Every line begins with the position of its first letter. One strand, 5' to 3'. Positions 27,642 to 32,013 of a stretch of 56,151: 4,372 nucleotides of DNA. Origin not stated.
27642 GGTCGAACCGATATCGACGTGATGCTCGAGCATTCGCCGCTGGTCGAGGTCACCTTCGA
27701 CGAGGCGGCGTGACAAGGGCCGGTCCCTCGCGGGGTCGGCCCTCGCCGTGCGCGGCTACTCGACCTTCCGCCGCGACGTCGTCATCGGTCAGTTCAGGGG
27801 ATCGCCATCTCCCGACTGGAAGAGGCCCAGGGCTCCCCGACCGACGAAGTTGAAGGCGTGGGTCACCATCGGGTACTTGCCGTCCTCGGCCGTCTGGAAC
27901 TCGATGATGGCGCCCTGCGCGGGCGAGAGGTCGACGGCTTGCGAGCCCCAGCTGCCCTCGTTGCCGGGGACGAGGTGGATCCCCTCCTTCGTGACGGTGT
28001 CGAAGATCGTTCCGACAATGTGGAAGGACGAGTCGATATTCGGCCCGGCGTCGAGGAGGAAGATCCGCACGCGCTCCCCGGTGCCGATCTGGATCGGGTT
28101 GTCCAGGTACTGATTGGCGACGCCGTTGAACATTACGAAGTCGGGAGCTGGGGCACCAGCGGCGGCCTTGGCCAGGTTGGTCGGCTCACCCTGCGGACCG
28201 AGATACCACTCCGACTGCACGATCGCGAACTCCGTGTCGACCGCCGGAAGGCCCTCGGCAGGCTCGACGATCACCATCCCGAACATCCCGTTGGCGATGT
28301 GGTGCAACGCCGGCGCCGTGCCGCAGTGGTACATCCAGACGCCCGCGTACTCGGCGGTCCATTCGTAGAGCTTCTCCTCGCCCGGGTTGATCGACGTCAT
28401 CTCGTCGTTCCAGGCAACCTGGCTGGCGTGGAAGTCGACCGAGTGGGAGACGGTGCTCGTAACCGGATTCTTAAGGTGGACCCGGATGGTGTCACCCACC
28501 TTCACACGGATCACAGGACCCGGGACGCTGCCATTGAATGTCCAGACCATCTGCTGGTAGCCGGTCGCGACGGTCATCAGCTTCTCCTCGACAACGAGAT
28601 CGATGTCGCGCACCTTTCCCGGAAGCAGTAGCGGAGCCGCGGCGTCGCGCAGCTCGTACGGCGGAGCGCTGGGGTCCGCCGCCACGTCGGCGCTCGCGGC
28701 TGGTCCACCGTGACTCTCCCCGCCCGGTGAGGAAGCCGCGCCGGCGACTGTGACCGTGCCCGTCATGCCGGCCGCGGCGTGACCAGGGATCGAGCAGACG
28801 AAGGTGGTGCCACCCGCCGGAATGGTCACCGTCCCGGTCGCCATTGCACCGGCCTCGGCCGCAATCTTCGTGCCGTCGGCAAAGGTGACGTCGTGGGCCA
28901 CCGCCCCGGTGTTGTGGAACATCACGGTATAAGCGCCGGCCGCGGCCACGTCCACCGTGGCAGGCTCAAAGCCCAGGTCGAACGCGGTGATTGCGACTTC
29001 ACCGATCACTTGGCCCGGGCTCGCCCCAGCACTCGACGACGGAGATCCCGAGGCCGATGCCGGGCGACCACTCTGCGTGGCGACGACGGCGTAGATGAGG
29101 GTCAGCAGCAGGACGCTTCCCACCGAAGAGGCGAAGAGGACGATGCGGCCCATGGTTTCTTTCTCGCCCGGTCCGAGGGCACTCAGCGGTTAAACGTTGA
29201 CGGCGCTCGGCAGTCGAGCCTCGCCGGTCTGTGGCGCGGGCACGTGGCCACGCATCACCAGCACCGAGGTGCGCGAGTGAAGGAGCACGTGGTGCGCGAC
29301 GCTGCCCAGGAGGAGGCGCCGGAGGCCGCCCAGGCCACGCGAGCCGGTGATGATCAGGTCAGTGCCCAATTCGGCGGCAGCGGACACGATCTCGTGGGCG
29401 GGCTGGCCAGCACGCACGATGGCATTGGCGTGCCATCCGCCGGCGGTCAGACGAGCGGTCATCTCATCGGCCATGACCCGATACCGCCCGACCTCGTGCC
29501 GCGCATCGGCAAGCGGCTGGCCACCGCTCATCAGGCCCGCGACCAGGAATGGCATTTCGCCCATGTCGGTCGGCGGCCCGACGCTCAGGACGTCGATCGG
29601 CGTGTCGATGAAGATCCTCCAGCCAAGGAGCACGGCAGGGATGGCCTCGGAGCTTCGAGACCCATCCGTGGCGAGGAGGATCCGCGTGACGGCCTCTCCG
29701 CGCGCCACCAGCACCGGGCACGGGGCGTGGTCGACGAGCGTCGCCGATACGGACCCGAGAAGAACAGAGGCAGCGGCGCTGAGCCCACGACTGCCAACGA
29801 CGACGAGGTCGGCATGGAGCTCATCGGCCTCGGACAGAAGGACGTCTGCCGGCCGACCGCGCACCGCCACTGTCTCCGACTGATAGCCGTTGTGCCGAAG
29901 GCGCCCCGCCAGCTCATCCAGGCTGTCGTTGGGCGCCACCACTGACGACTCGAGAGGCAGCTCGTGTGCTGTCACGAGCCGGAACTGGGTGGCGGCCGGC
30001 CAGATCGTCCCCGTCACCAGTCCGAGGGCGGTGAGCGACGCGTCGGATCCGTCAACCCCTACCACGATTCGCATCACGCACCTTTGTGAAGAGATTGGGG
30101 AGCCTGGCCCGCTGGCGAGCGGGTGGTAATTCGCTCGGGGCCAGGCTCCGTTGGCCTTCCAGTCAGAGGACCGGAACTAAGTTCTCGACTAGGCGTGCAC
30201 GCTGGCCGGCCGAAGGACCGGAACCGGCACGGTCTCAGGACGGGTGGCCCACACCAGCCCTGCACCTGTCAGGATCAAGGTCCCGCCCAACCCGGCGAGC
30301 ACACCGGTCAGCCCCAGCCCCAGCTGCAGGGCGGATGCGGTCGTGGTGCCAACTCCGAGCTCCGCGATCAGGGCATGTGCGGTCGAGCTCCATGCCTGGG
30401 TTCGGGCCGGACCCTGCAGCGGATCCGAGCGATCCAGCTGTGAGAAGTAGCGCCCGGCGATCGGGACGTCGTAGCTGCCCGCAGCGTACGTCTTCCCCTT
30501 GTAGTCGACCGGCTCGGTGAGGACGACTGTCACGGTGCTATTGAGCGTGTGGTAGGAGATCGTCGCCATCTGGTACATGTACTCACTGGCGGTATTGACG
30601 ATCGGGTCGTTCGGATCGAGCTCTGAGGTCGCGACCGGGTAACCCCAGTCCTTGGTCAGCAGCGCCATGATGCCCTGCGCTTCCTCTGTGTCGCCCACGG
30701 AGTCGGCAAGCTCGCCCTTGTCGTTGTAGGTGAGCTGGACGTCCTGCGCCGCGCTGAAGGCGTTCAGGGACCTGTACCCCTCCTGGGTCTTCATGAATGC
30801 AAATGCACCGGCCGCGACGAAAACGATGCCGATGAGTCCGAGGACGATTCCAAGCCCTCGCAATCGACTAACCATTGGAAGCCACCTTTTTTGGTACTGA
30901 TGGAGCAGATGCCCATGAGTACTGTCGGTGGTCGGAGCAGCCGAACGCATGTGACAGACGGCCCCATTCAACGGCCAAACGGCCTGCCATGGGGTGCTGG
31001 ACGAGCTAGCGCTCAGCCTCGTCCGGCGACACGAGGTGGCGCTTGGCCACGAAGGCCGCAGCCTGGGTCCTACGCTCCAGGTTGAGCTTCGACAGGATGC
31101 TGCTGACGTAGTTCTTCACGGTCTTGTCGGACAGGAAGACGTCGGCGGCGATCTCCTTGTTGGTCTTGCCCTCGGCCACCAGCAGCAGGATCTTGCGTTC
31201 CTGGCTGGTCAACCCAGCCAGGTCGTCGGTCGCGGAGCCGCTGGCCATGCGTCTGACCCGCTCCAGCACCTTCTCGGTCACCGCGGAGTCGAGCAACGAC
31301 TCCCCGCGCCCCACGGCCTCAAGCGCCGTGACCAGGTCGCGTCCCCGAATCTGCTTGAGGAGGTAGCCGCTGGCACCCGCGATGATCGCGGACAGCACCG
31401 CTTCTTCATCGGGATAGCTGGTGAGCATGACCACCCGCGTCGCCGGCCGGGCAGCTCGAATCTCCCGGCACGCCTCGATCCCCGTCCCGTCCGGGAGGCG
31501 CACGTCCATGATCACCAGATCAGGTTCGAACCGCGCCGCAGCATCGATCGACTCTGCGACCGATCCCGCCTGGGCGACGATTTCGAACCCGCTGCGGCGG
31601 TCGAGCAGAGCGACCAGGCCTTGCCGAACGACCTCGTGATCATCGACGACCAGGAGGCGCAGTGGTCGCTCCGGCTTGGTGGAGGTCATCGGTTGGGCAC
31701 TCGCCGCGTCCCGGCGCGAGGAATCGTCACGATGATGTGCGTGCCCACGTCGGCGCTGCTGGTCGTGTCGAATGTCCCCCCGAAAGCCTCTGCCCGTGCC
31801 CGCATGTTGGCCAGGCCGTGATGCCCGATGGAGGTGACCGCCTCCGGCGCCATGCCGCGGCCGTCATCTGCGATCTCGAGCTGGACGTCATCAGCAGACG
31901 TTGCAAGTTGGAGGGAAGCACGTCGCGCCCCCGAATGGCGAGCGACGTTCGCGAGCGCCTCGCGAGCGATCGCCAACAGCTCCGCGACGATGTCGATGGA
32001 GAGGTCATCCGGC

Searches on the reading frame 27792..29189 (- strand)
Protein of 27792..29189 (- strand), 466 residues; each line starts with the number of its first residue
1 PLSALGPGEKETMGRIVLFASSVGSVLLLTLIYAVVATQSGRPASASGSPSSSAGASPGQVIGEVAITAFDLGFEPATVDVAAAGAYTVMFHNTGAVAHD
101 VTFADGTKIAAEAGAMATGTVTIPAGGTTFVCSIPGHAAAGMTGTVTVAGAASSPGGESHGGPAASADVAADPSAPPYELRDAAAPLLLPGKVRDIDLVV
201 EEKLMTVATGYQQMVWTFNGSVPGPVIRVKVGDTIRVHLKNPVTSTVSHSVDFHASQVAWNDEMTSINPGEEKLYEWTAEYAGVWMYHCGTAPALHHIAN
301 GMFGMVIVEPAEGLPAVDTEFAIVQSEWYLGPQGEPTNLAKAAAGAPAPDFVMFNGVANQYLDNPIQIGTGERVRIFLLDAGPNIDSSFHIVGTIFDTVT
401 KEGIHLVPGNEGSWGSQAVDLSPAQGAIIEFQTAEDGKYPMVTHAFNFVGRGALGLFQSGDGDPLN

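Call 56: search_protein_families(library=pfam, proteins=[window:27792-29189:-], max_evalue=0.0001)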
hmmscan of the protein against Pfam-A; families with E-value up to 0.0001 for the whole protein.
window:27792-29189:- (466 aa): 4 families
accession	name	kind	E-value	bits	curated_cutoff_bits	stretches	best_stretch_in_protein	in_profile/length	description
PF07732.21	Cu-oxidase_3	-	5.9e-16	59.1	21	1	201-311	3-117/119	Multicopper oxidase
PF07731.20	Cu-oxidase_2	-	1.9e-12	47.5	20.4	1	265-311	93-136/137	Multicopper oxidase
PF00127.26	Copper-bind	-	1e-09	39.1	21.2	1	66-148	6-98/99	Copper binding proteins, plastocyanin/azurin family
PF13473.12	Cupredoxin_1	-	6.7e-09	36.2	27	0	64-137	22-97/104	Cupredoxin-like domain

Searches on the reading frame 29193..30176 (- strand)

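Call 56: search_protein_families(library=pfam, proteins=[window:29193-30176:-], max_evalue=0.0001)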
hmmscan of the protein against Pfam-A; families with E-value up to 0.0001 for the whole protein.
window:29193-30176:- (328 aa): 1 family
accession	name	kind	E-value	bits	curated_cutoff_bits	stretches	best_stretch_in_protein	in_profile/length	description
PF00582.32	Usp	-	8.2e-44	150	24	2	36-159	4-141/141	Universal stress protein family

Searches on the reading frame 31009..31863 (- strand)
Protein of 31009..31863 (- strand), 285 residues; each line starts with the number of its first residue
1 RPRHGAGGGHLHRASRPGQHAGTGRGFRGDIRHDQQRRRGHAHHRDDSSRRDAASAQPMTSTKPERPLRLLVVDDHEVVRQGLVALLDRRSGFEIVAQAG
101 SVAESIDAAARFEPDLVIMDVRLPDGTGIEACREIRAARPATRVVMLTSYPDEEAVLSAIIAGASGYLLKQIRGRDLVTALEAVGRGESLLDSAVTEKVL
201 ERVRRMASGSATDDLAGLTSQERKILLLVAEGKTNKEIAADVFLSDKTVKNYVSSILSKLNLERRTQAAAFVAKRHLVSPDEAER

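Call 56: search_protein_families(library=pfam, proteins=[window:31009-31863:-], max_evalue=0.0001)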
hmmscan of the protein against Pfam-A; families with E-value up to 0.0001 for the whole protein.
window:31009-31863:- (285 aa): 3 families
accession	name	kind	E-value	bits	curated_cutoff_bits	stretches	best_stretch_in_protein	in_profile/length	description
PF00072.30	Response_reg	-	1.1e-26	93.6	30.2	1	71-181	2-110/111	Response regulator receiver domain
PF00196.25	GerE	-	4.1e-18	65.2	23.5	1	218-271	3-56/57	Bacterial regulatory proteins, luxR family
PF08281.18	Sigma70_r4_2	-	1.3e-06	28.4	25.7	1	215-260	8-54/54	Sigma-70, region 4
